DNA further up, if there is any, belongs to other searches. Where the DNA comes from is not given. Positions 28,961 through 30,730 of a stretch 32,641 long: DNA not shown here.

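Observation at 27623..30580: ArnT-like GT-C membrane glycosyltransferase fused to a periplasmic RCC1 beta-propeller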

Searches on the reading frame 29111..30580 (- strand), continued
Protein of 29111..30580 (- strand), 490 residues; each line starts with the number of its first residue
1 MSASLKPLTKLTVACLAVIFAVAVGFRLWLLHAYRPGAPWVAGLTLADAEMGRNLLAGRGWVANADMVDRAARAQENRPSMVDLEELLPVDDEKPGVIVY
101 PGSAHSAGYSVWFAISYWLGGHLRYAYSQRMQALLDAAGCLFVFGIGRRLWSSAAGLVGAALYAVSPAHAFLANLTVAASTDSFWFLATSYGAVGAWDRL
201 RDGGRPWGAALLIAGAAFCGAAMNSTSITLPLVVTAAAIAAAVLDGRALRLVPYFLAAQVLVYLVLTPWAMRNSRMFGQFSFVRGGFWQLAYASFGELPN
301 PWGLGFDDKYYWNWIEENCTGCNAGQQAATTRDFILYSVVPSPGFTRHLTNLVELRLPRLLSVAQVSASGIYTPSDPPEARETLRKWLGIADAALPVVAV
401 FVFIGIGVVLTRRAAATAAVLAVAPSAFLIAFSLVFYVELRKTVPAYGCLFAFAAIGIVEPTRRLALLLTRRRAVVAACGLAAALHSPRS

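Call 27: find_encoding_contigs(protein=P0020, flank=10000, max_places=2)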
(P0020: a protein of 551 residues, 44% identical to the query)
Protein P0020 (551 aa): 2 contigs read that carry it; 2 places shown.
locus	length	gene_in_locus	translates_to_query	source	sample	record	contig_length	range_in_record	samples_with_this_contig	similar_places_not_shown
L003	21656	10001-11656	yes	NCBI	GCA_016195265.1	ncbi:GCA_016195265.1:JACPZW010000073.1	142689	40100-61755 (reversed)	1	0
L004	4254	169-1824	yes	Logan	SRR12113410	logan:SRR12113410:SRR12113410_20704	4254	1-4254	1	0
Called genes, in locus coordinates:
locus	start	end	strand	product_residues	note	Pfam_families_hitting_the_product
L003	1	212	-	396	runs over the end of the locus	PF13439:Glyco_transf_4, PF13579:Glyco_trans_4_4, PF20706:GT4-conflict, PF00534:Glycos_transf_1, PF13692:Glyco_trans_1_4, PF13524:Glyco_trans_1_2 (weak)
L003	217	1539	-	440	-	PF09594:GT87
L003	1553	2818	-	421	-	PF13231:PMT_2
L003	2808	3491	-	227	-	PF13489:Methyltransf_23, PF01209:Ubie_methyltran (weak), PF13847:Methyltransf_31, PF08241:Methyltransf_11, PF08242:Methyltransf_12, PF13649:Methyltransf_25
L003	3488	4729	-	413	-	PF00535:Glycos_transf_2, PF13641:Glyco_tranf_2_3 (weak)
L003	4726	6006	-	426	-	PF13231:PMT_2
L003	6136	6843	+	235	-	PF13641:Glyco_tranf_2_3 (weak), PF00535:Glycos_transf_2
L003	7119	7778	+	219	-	PF13412:HTH_24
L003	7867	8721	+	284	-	PF01061:ABC2_membrane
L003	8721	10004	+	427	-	PF00005:ABC_tran, PF13304:AAA_21 (faint)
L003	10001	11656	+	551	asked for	-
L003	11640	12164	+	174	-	PF00293:NUDIX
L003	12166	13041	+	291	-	PF01370:Epimerase, PF04321:RmlD_sub_bind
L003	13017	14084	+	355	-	-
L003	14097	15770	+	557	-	PF00795:CN_hydrolase, PF02540:NAD_synthase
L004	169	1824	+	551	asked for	-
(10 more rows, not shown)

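Call 29: search_solved_structures(query=P0015, max_evalue=10, show_alignments=3)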
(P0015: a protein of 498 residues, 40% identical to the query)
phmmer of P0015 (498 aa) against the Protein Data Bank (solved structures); distinct sequences matched with E-value up to 10: 0.

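Call 33: find_related_loci(query=A1, collection=genome_contigs, flank=10000)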
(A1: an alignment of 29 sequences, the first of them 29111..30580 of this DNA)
Query A1 (490 aa) in genome_contigs; peptide patterns used: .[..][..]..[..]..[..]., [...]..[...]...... (x = any residue, [..] = any of these).
46 stretches matched a pattern; 8 encode a relative of the query (tblastn E <= 1e-3); 7 distinct loci.
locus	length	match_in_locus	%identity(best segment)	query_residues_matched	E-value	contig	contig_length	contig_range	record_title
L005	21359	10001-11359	62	10-464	0e+0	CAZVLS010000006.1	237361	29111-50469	MAG TPA_asm: uncultured Acidobacterium sp. isolate SRP292972_co3_79 genome assembly, contig: NODE_75_length_237361_cov_5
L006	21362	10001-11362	44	4-456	2e-105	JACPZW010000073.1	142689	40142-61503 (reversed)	MAG: Acidobacteria bacterium isolate NC_groundwater_900_Pr1_S-0.2um_67_29 Montesol18-Sp2_coassembly_scaffold_1044284, wh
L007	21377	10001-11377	44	2-458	3e-101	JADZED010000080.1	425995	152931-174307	MAG: Acidobacteria bacterium isolate SJ808 c_000001834519, whole genome shotgun sequence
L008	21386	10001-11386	42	5-464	5e-86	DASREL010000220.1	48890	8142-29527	MAG TPA_asm: Vicinamibacterales bacterium isolate SMAG_U10005 k141_1809689, whole genome shotgun sequence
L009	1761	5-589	56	287-482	3e-65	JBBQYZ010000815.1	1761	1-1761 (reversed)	MAG: Gemmatimonadales bacterium isolate Co_metawrap_2188 Cmw_2188_k141_3305528_length_1761_cov_5.7358, whole genome shot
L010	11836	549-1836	50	26-456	3e-83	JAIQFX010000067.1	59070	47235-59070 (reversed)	MAG: Terriglobia bacterium isolate SRVP_36 SRVP18_hole-7m-from-trench_1_20cm_scaffold_827, whole genome shotgun sequence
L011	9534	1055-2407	41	2-450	2e-92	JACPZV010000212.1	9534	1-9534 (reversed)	MAG: Acidobacteria bacterium isolate NC_groundwater_899_Pr1_S-0.2um_65_15 Montesol18-Sp2_coassembly_scaffold_312391, who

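Call 36: search_protein_families(library=pfam, proteins=[L005:9920-12913:+, L005:7707-9962:+, L005:12235-14679:+, L005:14510-15868:+, L005:15865-16392:+, L005:16359-17159:+, L005:5918-7048:+, L005:6685-7989:+], max_evalue=0.01)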
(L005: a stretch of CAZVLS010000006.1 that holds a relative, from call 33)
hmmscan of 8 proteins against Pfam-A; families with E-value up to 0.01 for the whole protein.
L005:9920-12913:+ (997 aa): 4 families
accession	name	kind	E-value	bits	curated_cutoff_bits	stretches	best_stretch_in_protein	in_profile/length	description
PF25390.1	WD40_RLD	-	4.4e-108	362.3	150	2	502-786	35-333/363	RCC1-like domain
PF00415.24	RCC1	-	2.2e-69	230.3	21.7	7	568-615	1-50/50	Regulator of chromosome condensation (RCC1) repeat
PF13540.12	RCC1_2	-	1.2e-61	203.5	22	7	602-631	1-30/30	Regulator of chromosome condensation (RCC1) repeat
PF25384.1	Alsin_RLD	-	9.3e-16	58.5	100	1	651-724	276-355/405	Alsin RCC1-like domain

L005:7707-9962:+ (751 aa): 0 families

L005:12235-14679:+ (814 aa): 5 families
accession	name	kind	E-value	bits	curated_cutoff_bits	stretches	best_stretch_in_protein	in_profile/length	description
PF00005.33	ABC_tran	-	4.6e-21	76.3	25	1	270-401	1-135/137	ABC transporter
PF14524.12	Wzt_C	-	5.3e-10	39.9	30.4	1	659-792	5-130/143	Wzt C-terminal domain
PF13555.12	AAA_29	-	0.0014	18.8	27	1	271-303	13-45/61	P-loop containing region of AAA domain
PF13304.12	AAA_21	-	0.0058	17.2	27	0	284-301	3-20/304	AAA domain, putative AbiEii toxin, Type IV TA system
PF01926.29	MMR_HSR1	-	0.0083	16.7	21.9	0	282-303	1-22/113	50S ribosome-binding GTPase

L005:14510-15868:+ (452 aa): 1 family
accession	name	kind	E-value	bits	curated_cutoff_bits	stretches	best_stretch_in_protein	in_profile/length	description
PF13469.12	Sulfotransfer_3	-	0.0066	17.2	27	0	92-123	5-38/216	Sulfotransferase family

L005:15865-16392:+ (175 aa): 8 families
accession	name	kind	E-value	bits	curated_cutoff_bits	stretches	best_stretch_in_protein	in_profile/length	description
PF01583.26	APS_kinase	-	5.5e-35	121.1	21.1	1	4-151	2-152/152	Adenylylsulphate kinase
PF13671.12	AAA_33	-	0.00021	22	27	1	7-84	2-78/143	AAA domain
PF03308.22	MeaB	-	0.00053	19.5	23.1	1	8-50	37-79/273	Methylmalonyl Co-A mutase-associated GTPase MeaB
PF06414.18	Zeta_toxin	-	0.00081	19.3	22.3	1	9-81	21-100/199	Zeta toxin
PF00005.33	ABC_tran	-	0.00091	20.3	25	1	2-45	9-51/137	ABC transporter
PF01656.29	CbiA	-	0.00097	19.5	25.4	1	13-41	8-36/125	CobQ/CobB/MinD/ParA nucleotide binding domain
PF24883.2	NPHP3_N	-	0.004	17.8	24.8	1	4-36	22-54/164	Nephrocystin 3, N-terminal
PF13238.12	AAA_18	-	0.0041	18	29.4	0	10-116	4-107/128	AAA domain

L005:16359-17159:+ (266 aa): 7 families
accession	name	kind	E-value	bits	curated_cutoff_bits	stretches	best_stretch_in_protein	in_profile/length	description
PF08241.18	Methyltransf_11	-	5.5e-13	49.8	21.2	1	59-150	2-95/95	Methyltransferase domain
PF13649.12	Methyltransf_25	-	1e-11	45.8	27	1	57-146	1-97/97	Methyltransferase domain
PF01209.24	Ubie_methyltran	-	3.9e-08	33.4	20.1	1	45-163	39-164/233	ubiE/COQ5 methyltransferase family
PF08242.18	Methyltransf_12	-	3.6e-07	31.3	30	1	59-148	2-98/98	Methyltransferase domain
PF13489.12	Methyltransf_23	-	8.1e-06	26.1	27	1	38-151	9-117/164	Methyltransferase domain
PF00398.26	RrnaAD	-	8.9e-05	22.1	24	1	42-104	19-82/263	Ribosomal RNA adenine dimethylase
PF13679.12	Methyltransf_32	-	0.0056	17.1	27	0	52-99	24-77/143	Methyltransferase domain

L005:5918-7048:+ (376 aa): 2 families
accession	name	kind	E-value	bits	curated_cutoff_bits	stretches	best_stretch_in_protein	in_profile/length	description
PF02779.29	Transket_pyr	-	4.5e-34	118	27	1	43-217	3-172/174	Transketolase, pyrimidine binding domain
PF02780.25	Transketolase_C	-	0.0037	17.6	25.9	1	257-368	16-124/124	Transketolase, C-terminal domain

L005:6685-7989:+ (434 aa): 1 family
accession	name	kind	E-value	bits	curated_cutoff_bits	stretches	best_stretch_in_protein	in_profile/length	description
PF03706.18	LPG_synthase_TM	-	1.2e-31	110.7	33.4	1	130-424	2-302/302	Lysylphosphatidylglycerol synthase TM region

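Call 90: find_encoding_contigs(protein=P0002, flank=5000, max_places=2)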
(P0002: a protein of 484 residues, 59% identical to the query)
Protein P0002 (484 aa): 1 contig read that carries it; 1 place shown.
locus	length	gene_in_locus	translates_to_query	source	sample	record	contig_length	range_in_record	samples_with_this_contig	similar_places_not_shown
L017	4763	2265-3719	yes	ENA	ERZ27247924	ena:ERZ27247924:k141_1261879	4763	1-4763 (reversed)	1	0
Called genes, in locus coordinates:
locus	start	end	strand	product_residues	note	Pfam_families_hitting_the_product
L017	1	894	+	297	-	?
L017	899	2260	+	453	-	PF03446:NAD_binding_2 (faint), PF03721:UDPG_MGDP_dh_N, PF00984:UDPG_MGDP_dh, PF03720:UDPG_MGDP_dh_C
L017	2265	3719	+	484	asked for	-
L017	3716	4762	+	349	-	?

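Call 91: find_encoding_contigs(protein=P0001, flank=5000, max_places=2)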
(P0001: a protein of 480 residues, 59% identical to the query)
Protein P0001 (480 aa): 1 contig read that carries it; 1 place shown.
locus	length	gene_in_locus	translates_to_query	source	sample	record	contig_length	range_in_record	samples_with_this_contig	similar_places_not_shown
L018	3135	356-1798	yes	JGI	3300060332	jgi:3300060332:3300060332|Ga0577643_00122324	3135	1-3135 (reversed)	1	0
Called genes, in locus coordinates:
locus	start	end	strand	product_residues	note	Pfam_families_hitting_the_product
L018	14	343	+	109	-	PF01041:DegT_DnrJ_EryC1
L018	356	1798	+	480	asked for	-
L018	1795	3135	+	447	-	?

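Call 92: search_protein_families(library=pfam, proteins=[L017:3716-4762:+, L018:1795-3135:+], max_evalue=0.01)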
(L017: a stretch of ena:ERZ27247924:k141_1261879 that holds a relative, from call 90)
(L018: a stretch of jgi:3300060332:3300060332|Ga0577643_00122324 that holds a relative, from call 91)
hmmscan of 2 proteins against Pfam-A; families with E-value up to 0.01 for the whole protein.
L017:3716-4762:+ (349 aa): 5 families
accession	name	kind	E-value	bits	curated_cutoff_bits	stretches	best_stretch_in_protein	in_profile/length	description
PF25390.1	WD40_RLD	-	6.3e-83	279.5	150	2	26-175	198-346/363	RCC1-like domain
PF00415.24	RCC1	-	8.8e-71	234.8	21.7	6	145-193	1-50/50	Regulator of chromosome condensation (RCC1) repeat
PF13540.12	RCC1_2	-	4.4e-61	201.7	22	6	79-107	1-29/30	Regulator of chromosome condensation (RCC1) repeat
PF25384.1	Alsin_RLD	-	2.9e-17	63.5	100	2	210-261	255-308/405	Alsin RCC1-like domain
PF07312.16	DUF1459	-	0.0034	18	23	0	36-52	40-62/81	Protein of unknown function (DUF1459)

L018:1795-3135:+ (447 aa): 4 families
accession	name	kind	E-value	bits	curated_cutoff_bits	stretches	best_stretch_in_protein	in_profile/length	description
PF25390.1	WD40_RLD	-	4.7e-93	312.8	150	2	26-261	35-281/363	RCC1-like domain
PF00415.24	RCC1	-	2e-76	252.9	21.7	6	194-241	1-50/50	Regulator of chromosome condensation (RCC1) repeat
PF13540.12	RCC1_2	-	2e-66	218.7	22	7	78-106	1-29/30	Regulator of chromosome condensation (RCC1) repeat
PF25384.1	Alsin_RLD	-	6.4e-18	65.7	100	2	177-215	276-314/405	Alsin RCC1-like domain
